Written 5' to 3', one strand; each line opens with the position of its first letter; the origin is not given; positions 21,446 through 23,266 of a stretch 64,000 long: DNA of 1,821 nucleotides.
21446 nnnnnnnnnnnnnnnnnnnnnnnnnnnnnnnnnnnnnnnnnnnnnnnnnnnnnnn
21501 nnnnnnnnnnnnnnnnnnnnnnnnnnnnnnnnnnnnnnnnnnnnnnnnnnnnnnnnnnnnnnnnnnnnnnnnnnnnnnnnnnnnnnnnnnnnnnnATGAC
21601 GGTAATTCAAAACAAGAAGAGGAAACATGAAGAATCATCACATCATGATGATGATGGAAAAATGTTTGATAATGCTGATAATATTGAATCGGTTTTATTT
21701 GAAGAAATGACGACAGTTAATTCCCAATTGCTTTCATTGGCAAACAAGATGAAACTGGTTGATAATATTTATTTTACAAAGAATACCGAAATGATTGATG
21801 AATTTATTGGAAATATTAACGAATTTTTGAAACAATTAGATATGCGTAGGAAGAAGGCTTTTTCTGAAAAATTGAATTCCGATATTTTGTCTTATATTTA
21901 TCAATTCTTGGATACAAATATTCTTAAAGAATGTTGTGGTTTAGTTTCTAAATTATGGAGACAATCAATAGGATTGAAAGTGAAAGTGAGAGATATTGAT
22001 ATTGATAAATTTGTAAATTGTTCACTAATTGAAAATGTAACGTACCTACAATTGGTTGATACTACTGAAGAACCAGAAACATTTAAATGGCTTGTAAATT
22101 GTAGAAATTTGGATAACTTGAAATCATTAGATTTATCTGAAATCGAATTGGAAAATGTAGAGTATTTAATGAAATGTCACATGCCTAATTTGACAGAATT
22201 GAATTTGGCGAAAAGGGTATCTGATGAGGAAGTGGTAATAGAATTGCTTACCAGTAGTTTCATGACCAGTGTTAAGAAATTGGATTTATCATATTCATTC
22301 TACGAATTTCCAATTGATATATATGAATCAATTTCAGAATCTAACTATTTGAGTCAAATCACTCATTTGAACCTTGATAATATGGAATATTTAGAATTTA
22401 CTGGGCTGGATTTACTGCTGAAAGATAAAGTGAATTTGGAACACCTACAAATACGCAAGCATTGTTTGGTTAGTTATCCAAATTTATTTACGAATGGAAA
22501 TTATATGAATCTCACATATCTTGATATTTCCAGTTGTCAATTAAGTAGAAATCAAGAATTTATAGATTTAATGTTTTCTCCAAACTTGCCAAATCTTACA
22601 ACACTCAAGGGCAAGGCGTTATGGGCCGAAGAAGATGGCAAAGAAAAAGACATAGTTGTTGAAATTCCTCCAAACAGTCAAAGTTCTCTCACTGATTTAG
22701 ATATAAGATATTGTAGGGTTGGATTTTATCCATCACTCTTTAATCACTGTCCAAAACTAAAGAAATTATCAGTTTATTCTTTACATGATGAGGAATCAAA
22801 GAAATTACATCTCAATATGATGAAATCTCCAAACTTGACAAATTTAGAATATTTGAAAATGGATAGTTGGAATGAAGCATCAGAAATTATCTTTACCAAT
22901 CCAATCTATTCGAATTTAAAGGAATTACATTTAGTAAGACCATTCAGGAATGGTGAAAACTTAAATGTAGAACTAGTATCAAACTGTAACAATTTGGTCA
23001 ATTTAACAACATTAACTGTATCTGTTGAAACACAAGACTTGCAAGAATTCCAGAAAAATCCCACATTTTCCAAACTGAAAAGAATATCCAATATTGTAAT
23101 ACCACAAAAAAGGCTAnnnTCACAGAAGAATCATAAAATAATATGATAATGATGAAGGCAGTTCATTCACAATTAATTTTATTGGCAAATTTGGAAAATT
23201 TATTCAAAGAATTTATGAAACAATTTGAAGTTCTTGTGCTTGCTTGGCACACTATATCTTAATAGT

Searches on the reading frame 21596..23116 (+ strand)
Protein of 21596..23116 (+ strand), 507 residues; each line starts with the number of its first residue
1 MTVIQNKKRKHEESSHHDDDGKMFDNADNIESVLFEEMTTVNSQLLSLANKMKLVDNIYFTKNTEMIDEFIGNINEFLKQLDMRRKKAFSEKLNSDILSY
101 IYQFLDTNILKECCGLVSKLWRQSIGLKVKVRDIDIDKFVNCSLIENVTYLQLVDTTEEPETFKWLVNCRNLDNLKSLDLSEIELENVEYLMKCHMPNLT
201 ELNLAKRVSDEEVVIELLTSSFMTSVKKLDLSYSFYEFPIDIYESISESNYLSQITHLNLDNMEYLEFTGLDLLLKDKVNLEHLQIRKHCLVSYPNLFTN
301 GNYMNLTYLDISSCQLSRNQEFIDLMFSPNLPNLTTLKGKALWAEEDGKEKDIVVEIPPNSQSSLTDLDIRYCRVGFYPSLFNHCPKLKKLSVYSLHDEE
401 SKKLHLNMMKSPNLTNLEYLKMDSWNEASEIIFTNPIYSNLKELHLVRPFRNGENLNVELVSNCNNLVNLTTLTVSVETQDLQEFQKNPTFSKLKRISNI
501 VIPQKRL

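Call 54: search_protein_families(library=pfam, proteins=[P0003], max_evalue=1)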
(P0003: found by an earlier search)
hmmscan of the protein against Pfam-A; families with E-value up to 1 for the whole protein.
P0003 (507 aa): 7 families
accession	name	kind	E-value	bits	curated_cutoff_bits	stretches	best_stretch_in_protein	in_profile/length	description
PF12799.13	LRR_4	-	2.6e-06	27.9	27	3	174-205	2-31/44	Leucine Rich repeats (2 copies)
PF23952.1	LRR_EndoS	-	0.0048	17.6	27.9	1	145-205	52-114/116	Endo-beta-N-acetylglucosaminidase EndoS LRR domain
PF25019.1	LRR_R13L1-DRL21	-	0.013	15.9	27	1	275-337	65-122/127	R13L1/DRL21 LRRs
PF24492.1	HEAT_ECM29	-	0.024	15.2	27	1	79-131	37-89/160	Proteasome adapter and scaffold protein ECM29, HEAT-repeat domain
PF21589.2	AP5B1_barrel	-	0.033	14.6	21.9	1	299-349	12-62/71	AP-5 complex subunit beta-1, beta-barrel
PF18046.7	FKBP26_C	-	0.14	12.8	27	0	186-217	3-34/72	FKBP26_C-terminal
PF13516.12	LRR_6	-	0.17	12.4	23.4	0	304-316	3-15/24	Leucine Rich repeat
